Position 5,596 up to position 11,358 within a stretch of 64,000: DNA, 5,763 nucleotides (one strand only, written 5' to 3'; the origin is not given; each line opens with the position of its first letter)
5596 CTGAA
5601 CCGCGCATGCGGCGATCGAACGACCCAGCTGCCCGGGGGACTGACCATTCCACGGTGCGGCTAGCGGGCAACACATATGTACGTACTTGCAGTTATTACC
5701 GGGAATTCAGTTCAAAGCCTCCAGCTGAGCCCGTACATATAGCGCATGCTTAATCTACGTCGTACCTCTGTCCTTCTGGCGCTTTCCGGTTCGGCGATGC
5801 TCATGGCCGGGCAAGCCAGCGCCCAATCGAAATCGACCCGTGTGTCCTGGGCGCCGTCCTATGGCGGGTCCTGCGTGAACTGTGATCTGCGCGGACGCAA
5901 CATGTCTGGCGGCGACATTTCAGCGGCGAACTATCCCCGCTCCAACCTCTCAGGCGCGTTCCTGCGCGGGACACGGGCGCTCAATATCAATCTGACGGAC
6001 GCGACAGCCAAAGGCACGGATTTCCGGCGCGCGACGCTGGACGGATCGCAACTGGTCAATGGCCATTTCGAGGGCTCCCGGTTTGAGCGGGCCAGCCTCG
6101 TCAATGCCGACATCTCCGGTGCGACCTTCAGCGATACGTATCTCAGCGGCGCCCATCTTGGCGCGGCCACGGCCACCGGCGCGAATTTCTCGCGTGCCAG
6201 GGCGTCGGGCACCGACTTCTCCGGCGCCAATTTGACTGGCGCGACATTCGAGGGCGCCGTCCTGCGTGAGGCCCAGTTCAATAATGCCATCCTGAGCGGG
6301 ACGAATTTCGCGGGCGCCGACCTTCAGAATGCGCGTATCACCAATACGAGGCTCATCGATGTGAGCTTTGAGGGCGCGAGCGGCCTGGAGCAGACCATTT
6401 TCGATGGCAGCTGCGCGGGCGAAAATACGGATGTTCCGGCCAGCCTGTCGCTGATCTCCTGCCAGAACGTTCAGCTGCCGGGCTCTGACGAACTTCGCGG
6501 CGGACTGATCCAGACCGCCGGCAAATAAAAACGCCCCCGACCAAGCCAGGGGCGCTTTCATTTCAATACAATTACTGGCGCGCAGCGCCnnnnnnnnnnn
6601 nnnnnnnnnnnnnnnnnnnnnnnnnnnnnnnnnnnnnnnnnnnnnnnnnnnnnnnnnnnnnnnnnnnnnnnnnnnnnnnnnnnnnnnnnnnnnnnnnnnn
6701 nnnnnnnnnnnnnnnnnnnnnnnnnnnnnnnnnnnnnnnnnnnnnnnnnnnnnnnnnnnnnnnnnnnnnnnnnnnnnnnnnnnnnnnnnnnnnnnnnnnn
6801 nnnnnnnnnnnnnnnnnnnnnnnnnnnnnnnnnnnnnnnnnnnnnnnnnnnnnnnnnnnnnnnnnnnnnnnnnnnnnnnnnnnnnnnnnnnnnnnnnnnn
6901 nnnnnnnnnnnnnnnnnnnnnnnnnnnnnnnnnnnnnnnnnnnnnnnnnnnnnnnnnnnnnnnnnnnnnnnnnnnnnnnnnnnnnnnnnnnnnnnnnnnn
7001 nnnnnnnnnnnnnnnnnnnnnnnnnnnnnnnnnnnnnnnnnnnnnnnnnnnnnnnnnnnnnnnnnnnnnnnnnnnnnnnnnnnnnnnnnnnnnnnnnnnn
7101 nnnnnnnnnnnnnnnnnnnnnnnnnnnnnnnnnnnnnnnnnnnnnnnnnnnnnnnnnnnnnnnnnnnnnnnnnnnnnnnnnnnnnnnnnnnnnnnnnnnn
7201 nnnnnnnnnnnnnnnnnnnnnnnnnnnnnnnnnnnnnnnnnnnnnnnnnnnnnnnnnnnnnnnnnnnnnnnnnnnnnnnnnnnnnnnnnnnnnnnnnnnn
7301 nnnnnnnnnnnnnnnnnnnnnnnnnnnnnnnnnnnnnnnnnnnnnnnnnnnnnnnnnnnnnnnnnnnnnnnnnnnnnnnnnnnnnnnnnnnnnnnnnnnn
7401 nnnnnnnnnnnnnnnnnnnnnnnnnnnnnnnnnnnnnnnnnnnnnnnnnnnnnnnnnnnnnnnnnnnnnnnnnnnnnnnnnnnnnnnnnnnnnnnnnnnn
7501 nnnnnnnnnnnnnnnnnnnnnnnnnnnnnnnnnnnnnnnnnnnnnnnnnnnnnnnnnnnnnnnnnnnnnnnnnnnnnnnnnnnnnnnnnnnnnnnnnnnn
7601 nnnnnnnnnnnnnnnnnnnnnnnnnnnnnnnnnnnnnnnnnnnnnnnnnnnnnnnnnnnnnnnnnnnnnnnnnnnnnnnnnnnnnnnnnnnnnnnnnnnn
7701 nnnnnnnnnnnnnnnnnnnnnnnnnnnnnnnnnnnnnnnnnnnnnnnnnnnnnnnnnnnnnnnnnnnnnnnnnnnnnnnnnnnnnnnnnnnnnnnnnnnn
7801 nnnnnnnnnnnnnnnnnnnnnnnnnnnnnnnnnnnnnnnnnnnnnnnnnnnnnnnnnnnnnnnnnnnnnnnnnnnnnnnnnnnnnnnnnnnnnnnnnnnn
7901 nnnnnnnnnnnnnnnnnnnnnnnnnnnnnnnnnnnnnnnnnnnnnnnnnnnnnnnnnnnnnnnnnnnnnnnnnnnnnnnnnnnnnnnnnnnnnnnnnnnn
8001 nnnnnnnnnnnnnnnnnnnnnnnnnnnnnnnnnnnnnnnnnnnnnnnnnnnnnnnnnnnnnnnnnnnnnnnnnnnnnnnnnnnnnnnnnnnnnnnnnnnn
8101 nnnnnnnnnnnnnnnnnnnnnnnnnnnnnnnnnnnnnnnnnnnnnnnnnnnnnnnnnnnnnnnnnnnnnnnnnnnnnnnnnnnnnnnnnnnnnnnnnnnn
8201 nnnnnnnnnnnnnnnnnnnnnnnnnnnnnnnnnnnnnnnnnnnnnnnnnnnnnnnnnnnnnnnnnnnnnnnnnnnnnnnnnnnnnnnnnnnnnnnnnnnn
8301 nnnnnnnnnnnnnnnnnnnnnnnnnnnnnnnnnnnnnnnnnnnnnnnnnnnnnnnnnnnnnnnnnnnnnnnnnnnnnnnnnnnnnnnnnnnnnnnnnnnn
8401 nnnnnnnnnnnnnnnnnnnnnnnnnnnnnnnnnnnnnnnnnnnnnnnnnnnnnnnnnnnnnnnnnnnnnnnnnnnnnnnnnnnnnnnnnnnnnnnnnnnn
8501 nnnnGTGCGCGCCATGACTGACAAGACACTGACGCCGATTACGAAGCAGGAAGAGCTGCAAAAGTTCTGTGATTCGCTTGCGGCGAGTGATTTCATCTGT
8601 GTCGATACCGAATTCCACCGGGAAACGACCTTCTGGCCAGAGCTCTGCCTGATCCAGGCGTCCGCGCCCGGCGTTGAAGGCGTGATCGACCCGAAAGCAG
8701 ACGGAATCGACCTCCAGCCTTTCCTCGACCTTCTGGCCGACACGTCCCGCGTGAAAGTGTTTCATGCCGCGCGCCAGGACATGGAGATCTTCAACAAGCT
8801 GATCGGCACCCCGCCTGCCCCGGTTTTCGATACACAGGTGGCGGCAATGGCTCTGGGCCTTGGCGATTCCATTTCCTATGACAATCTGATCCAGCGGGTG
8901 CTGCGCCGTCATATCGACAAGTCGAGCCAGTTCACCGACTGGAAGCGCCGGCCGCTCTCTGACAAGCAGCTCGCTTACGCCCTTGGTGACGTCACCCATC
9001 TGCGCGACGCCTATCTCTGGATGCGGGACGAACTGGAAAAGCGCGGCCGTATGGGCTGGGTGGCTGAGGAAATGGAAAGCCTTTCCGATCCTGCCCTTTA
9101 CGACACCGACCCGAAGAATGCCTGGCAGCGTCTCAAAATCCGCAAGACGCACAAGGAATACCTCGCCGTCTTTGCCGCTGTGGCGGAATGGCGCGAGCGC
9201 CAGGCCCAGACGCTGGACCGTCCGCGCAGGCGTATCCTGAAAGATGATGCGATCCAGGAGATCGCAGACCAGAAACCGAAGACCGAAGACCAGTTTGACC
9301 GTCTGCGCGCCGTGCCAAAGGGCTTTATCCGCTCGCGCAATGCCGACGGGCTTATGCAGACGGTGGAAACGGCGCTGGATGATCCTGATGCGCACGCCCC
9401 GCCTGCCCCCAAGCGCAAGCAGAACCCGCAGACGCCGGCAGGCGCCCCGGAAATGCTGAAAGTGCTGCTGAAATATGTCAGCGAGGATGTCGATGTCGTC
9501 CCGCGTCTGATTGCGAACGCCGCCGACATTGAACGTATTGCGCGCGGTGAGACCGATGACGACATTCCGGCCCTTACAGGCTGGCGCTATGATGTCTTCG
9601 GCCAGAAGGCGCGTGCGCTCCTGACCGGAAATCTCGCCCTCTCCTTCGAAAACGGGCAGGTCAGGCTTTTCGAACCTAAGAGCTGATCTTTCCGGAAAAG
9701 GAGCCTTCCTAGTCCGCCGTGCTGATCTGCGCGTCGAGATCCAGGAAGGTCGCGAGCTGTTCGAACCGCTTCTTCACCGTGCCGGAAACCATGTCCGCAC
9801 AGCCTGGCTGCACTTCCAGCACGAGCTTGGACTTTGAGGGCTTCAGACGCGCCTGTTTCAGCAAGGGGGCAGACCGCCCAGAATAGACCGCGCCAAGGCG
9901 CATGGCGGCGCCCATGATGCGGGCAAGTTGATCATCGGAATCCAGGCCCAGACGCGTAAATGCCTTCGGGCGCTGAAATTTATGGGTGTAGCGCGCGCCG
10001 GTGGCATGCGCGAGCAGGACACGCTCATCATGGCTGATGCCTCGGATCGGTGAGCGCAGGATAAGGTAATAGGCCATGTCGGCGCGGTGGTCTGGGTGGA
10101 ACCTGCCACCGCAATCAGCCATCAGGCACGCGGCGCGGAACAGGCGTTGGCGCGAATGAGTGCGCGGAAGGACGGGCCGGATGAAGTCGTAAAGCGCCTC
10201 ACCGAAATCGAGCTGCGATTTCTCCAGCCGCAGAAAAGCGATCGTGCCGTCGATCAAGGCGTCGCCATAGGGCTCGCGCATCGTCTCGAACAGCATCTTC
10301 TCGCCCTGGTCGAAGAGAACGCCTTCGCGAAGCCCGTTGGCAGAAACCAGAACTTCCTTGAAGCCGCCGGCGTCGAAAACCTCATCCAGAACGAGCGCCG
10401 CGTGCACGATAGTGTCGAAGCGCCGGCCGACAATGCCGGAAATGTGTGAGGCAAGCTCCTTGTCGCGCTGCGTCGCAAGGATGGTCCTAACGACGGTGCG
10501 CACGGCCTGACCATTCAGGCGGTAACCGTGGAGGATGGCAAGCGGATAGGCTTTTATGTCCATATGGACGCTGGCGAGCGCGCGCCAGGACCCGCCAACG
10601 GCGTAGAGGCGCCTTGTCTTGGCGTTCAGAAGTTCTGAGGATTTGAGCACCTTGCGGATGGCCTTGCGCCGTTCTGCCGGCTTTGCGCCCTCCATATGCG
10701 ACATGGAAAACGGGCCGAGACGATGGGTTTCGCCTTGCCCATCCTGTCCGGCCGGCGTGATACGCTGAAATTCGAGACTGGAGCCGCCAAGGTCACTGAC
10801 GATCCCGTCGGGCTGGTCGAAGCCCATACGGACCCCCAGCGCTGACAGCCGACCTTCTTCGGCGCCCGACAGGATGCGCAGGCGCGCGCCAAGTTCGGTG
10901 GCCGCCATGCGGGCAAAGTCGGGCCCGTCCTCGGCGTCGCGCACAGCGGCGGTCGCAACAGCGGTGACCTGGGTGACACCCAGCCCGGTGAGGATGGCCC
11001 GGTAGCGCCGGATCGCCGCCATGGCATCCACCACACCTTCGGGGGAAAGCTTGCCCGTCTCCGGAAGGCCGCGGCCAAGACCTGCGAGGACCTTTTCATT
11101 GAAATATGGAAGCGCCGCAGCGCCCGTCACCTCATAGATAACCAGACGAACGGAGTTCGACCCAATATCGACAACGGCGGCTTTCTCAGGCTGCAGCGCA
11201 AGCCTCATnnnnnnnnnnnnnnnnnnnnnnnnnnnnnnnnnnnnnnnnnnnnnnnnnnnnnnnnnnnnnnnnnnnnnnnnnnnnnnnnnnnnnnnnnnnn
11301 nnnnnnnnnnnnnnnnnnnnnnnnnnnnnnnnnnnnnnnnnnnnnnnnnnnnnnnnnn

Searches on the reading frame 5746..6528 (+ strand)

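Call 64: search_protein_families(library=pfam, proteins=[window:5746-6528:+], max_evalue=0.00001)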
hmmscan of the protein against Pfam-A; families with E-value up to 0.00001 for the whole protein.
window:5746-6528:+ (260 aa): 3 families
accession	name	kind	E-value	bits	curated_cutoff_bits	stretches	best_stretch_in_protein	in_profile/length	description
PF00805.28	Pentapeptide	-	1.3e-31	108.2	20.2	3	133-170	3-40/40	Pentapeptide repeats (8 copies)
PF13599.13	Pentapeptide_4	-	1.4e-18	67.2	38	1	106-178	6-78/78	Pentapeptide repeat region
PF13576.12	Pentapeptide_3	-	2.7e-17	63.1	27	2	154-197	2-48/48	Pentapeptide repeats (9 copies)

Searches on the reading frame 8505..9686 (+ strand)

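Call 64: search_protein_families(library=pfam, proteins=[window:8505-9686:+], max_evalue=0.00001)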
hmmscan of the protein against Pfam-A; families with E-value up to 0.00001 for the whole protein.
window:8505-9686:+ (393 aa): 2 families
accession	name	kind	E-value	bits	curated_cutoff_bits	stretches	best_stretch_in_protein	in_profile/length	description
PF01612.26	DNA_pol_A_exo1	-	3.1e-36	125.2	23.6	1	11-177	3-172/173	3'-5' exonuclease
PF00570.28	HRDC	-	2.1e-13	50.5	23.8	1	220-287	2-68/68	HRDC domain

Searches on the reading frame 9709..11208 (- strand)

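Call 64: search_protein_families(library=pfam, proteins=[window:9709-11208:-], max_evalue=0.00001)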
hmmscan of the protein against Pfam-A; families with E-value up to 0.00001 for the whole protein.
window:9709-11208:- (499 aa): 2 families
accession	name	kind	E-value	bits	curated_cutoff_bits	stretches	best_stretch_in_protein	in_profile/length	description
PF02541.22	Ppx-GppA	-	3e-37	129.1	27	1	24-301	2-281/285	Ppx/GppA phosphatase family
PF21697.3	Ppx_C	-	6.1e-10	39.9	27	1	350-487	38-178/187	Exopolyphosphatase, C-terminal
